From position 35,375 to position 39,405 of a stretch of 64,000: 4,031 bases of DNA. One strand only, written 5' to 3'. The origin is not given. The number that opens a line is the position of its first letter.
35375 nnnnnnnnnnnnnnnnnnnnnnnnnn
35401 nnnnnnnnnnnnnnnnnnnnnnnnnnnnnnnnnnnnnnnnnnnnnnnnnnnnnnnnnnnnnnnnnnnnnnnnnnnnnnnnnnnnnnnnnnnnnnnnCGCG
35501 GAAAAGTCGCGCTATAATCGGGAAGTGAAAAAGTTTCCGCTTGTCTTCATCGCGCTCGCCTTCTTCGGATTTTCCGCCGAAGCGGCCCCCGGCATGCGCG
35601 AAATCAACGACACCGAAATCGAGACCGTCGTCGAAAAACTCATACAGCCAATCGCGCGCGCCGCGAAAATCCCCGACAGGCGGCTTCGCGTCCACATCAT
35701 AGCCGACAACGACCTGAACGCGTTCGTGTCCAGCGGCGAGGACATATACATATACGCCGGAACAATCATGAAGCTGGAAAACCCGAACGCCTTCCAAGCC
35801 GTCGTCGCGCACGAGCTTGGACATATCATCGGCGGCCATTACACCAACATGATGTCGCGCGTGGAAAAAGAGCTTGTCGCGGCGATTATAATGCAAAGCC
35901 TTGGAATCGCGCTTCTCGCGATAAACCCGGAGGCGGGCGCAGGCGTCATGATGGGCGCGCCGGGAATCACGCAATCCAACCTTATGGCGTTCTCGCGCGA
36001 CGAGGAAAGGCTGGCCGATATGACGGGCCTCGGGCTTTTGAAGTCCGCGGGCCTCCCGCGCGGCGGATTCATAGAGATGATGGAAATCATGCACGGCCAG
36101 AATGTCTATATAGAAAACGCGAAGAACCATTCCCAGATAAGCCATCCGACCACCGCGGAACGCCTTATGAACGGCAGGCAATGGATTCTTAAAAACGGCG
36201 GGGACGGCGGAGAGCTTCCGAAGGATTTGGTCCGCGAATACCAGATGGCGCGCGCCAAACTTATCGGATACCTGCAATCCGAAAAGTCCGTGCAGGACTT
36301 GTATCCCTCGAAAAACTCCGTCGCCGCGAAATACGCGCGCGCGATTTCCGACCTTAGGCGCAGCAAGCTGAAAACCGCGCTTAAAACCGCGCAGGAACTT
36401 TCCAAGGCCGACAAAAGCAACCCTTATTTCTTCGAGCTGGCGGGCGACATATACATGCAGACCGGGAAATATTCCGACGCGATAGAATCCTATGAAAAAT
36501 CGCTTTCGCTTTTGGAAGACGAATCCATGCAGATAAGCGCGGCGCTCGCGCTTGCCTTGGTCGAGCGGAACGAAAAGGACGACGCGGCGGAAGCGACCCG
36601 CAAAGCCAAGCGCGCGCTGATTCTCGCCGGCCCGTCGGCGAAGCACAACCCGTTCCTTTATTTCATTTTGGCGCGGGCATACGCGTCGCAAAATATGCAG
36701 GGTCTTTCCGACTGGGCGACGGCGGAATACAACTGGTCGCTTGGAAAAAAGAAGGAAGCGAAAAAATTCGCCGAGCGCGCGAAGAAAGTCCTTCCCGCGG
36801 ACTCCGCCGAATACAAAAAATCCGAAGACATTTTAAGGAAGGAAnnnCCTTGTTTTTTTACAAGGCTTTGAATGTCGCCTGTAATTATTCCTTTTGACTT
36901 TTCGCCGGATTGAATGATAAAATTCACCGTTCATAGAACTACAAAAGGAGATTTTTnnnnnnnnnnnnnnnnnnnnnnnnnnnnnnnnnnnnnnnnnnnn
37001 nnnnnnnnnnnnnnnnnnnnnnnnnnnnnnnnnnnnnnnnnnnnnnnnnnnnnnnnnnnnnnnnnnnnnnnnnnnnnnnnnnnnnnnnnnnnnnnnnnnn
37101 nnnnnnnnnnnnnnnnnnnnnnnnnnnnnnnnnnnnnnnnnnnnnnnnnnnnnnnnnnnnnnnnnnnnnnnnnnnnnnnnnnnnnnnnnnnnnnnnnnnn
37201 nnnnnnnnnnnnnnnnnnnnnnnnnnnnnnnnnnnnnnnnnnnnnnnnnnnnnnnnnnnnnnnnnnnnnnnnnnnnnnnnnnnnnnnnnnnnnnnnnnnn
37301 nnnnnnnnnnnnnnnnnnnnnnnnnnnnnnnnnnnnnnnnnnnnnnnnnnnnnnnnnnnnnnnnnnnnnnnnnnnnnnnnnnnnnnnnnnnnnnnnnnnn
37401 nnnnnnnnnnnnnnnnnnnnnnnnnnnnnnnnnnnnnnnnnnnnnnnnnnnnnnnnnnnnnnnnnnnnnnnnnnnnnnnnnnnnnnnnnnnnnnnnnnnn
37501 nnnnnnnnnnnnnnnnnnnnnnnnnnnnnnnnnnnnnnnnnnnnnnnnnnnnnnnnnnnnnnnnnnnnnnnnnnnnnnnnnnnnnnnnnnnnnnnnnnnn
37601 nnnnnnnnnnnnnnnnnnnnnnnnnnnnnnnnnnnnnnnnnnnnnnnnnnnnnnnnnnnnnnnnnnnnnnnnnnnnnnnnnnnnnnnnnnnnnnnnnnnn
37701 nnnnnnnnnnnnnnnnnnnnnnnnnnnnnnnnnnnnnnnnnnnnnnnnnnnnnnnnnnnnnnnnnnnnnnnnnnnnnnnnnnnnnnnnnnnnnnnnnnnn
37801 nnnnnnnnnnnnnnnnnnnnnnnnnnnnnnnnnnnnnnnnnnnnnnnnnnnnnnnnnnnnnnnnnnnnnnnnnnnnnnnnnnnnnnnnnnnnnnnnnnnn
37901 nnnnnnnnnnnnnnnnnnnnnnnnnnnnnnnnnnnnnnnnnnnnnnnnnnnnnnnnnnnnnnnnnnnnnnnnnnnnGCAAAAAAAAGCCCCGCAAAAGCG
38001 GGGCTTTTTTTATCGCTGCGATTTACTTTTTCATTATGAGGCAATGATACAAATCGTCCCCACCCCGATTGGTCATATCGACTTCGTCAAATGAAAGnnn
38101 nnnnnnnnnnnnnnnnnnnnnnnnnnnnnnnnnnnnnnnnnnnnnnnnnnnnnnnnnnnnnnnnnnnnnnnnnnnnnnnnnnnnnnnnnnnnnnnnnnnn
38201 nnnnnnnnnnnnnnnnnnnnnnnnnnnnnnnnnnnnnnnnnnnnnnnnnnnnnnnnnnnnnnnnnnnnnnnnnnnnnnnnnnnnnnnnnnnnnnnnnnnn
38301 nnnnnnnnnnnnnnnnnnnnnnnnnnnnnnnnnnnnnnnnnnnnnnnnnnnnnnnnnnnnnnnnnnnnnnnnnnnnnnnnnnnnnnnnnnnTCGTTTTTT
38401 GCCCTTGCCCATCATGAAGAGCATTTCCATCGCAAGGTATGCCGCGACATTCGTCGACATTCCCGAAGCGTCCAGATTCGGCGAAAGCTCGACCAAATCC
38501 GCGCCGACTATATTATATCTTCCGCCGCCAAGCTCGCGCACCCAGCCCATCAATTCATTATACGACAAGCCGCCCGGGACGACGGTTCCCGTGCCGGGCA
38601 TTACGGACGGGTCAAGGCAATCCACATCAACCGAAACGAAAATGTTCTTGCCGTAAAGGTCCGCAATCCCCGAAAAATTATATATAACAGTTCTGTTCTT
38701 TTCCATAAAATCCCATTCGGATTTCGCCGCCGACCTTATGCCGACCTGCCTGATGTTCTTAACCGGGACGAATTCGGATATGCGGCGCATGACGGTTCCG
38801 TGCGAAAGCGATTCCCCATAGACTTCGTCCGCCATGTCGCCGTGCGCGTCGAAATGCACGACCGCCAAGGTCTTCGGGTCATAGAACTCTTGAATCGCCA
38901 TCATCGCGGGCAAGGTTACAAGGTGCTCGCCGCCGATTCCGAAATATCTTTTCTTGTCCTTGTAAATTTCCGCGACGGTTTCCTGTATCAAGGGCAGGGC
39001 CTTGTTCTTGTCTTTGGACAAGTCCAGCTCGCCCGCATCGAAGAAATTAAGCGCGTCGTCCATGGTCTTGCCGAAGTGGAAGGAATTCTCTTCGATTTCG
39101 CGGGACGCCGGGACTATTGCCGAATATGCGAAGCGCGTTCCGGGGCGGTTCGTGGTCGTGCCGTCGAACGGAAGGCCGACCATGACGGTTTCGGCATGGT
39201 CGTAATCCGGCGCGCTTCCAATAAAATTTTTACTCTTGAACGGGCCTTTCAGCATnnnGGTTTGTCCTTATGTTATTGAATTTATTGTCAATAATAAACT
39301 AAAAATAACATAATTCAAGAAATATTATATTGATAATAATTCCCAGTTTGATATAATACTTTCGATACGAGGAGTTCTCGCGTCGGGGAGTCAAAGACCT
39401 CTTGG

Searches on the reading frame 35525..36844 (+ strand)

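Call 84: search_protein_families(library=pfam, max_evalue=0.001, proteins=[window:35525-36844:+])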
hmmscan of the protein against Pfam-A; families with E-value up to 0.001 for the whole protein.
window:35525-36844:+ (440 aa): 8 families
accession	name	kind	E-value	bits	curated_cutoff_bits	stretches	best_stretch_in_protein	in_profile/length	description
PF01435.24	Peptidase_M48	-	3.7e-23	82.7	20.3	1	31-216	6-181/186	Peptidase family M48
PF07719.23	TPR_2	-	4.2e-07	30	27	1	305-331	6-32/34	Tetratricopeptide repeat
PF13432.12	TPR_16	-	7.1e-06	26.8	32.7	1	270-327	1-58/65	Tetratricopeptide repeat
PF13181.12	TPR_8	-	4.3e-05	23.8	25.7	1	305-329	6-30/34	Tetratricopeptide repeat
PF23914.1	TPR_CcmH_CycH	-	7.1e-05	23.1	42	1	258-334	78-155/158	Cytochrome c-type biogenesis protein H TPR domain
PF13414.12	TPR_11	-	7.6e-05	22.8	26.8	1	307-329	1-23/42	TPR repeat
PF00515.34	TPR_1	-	0.00011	22.3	27.8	1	307-330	8-31/34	Tetratricopeptide repeat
PF13176.12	TPR_7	-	0.00043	20.6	27.9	0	307-333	6-32/36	Tetratricopeptide repeat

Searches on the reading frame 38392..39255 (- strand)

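Call 10: search_protein_families(library=pfam, proteins=[window:38392-39255:-], max_evalue=0.01)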
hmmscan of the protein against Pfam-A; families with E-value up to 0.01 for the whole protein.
window:38392-39255:- (288 aa): 1 family
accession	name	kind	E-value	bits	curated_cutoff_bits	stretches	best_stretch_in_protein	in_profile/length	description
PF00491.26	Arginase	-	1.4e-66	225.3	22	1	22-279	2-278/280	Arginase family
